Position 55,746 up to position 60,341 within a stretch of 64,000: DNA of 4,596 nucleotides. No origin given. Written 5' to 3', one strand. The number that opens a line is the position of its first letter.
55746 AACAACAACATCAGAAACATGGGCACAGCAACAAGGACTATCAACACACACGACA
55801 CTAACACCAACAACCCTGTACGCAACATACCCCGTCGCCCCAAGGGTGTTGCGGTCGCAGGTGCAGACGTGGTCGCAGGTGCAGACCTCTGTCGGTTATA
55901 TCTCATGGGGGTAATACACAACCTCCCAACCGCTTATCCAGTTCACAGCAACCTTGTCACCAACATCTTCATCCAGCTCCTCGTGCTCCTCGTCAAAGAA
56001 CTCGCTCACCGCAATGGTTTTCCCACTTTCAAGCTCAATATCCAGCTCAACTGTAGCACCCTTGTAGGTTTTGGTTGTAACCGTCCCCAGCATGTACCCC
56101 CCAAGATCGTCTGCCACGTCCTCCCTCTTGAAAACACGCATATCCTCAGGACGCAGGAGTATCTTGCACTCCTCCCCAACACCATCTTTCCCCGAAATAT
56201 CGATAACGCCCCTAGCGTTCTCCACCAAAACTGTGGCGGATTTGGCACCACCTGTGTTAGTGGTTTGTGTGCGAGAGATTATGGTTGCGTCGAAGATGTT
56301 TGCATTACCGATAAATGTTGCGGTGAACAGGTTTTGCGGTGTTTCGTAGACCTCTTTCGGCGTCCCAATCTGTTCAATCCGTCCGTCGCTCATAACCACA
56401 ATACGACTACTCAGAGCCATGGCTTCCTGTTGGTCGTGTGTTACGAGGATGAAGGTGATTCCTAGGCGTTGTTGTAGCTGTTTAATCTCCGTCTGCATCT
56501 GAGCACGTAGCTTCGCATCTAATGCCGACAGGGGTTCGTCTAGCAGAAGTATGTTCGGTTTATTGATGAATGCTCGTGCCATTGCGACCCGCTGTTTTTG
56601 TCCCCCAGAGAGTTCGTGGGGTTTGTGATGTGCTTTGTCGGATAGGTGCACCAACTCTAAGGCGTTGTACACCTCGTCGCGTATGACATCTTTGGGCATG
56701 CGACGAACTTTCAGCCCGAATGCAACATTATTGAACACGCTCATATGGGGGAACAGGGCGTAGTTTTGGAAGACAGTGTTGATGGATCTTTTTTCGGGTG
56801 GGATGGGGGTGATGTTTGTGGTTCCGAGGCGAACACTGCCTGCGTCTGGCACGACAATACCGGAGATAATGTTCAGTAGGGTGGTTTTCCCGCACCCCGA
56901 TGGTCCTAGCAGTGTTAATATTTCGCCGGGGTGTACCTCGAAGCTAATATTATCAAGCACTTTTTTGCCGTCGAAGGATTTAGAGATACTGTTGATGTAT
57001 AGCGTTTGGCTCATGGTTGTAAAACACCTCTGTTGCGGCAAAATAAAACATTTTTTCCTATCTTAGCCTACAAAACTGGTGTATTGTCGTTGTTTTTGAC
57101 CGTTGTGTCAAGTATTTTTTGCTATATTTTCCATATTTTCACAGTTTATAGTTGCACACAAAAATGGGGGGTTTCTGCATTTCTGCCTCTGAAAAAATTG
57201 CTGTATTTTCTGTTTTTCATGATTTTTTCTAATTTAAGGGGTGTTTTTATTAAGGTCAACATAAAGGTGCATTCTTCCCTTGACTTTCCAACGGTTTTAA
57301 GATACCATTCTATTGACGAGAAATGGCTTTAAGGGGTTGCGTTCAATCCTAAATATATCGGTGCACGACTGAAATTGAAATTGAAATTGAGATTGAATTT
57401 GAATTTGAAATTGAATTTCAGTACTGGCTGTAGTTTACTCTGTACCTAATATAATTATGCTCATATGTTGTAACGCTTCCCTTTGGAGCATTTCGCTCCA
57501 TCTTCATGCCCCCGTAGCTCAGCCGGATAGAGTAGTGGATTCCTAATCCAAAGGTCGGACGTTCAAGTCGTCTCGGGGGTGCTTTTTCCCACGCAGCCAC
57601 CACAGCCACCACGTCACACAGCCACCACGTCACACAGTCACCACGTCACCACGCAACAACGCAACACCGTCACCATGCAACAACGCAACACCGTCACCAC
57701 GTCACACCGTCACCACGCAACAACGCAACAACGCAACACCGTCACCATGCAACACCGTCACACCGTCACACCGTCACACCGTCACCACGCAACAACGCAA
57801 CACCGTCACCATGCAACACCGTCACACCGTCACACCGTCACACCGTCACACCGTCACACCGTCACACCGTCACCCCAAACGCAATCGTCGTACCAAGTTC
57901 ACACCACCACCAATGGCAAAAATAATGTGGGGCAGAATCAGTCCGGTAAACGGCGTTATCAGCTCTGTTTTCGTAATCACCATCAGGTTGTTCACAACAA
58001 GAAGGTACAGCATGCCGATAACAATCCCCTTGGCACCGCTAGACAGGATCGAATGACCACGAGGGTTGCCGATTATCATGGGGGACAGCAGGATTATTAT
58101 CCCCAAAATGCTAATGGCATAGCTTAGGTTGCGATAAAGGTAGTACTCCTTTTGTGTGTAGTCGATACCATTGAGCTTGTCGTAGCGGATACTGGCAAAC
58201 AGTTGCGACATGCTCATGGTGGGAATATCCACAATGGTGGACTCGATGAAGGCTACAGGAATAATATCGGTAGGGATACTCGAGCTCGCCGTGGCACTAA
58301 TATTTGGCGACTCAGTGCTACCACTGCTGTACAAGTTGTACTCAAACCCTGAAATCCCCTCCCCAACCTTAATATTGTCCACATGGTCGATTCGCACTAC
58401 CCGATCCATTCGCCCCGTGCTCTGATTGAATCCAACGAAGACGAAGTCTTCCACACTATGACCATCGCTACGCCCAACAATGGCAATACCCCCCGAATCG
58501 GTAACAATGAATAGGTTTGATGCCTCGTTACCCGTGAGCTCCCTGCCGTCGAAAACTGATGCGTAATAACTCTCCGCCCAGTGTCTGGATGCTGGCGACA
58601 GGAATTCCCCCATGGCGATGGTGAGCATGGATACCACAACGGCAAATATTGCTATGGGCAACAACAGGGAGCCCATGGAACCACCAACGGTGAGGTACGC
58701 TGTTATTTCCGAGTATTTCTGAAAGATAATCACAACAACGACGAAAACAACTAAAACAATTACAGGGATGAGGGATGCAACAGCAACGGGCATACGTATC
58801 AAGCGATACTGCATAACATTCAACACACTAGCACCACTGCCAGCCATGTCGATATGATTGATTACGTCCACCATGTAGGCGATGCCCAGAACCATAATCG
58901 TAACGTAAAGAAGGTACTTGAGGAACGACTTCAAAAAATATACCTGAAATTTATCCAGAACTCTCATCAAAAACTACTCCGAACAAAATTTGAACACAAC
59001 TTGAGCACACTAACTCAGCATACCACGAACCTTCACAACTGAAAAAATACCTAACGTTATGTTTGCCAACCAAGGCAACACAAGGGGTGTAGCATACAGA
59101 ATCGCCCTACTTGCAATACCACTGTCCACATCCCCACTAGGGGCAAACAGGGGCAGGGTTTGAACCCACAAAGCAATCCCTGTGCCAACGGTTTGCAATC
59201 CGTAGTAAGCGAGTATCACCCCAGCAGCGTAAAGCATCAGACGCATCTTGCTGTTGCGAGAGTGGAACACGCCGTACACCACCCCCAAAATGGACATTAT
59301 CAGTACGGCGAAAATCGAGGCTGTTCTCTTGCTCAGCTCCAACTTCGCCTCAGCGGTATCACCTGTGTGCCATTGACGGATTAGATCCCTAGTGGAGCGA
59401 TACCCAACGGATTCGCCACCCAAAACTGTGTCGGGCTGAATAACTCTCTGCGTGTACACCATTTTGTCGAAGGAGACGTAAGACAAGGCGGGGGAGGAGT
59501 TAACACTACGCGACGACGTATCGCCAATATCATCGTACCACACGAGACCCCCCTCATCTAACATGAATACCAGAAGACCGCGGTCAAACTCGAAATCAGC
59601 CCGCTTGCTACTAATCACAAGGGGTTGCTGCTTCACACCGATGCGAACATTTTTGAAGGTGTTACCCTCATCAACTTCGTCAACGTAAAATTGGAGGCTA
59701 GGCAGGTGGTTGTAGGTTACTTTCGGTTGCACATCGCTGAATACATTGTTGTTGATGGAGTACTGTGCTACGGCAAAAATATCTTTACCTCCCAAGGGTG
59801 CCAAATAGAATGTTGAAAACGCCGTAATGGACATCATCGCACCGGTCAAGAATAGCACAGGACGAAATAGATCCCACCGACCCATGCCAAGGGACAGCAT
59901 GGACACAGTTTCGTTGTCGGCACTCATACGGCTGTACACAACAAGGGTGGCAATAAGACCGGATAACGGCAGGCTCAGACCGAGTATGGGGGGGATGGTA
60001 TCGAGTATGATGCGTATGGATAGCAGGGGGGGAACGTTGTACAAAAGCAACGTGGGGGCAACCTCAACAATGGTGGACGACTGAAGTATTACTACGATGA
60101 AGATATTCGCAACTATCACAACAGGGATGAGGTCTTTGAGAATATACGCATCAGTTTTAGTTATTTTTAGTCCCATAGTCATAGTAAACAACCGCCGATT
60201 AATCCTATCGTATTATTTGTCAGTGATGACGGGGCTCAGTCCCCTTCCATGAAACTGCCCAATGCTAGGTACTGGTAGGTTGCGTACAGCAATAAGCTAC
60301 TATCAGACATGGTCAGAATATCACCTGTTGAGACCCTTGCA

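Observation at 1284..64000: Strong A/C versus G/T strand bias that flips polarity in kb-sized patches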

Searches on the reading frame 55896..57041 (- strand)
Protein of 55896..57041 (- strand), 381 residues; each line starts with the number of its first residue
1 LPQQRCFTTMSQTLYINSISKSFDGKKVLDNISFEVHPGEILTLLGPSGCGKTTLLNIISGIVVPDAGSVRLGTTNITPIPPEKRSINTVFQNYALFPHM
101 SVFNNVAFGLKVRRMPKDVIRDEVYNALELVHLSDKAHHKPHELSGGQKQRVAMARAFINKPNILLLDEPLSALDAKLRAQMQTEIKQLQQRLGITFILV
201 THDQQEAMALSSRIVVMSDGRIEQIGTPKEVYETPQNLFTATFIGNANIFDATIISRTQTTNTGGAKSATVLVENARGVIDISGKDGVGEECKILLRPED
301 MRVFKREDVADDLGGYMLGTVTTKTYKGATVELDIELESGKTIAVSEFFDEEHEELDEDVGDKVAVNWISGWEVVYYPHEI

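Call 10: search_protein_families(library=pfam, proteins=[window:55896-57041:-])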
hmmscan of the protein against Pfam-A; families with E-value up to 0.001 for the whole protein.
window:55896-57041:- (381 aa): 6 families
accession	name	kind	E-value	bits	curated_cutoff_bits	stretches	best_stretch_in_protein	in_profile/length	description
PF00005.33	ABC_tran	-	4.6e-38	131.4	25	1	29-171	1-136/137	ABC transporter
PF08402.16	TOBE_2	-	4.8e-08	33.5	21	1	295-370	2-70/76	TOBE domain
PF13304.12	AAA_21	-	2.7e-07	31.4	27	0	103-204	197-300/304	AAA domain, putative AbiEii toxin, Type IV TA system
PF02463.25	SMC_N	-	1.5e-06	28.2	40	1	120-212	113-207/220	RecF/RecN/SMC N terminal domain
PF03215.21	Rad17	-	1.9e-05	25.1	23.8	1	26-105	32-111/186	Rad17 P-loop domain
PF00004.35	AAA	-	0.00062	20.7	21.2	0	43-61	2-20/131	ATPase family associated with various cellular activities (AAA)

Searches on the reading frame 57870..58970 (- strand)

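Call 10: search_protein_families(library=pfam, proteins=[window:57870-58970:-])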
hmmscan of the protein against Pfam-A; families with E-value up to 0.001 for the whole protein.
window:57870-58970:- (366 aa): 1 family
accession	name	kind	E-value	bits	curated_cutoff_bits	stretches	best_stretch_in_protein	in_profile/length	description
PF03739.19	LptF_LptG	-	2.9e-34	119.1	27.9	1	11-356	2-348/353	Lipopolysaccharide export system permease LptF/LptG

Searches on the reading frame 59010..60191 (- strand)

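Call 10: search_protein_families(library=pfam, proteins=[window:59010-60191:-])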
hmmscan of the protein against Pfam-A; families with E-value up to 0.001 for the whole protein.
window:59010-60191:- (393 aa): 1 family
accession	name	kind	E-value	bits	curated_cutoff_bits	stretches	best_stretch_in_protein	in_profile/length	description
PF03739.19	LptF_LptG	-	1.1e-46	160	27.9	1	16-350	2-335/353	Lipopolysaccharide export system permease LptF/LptG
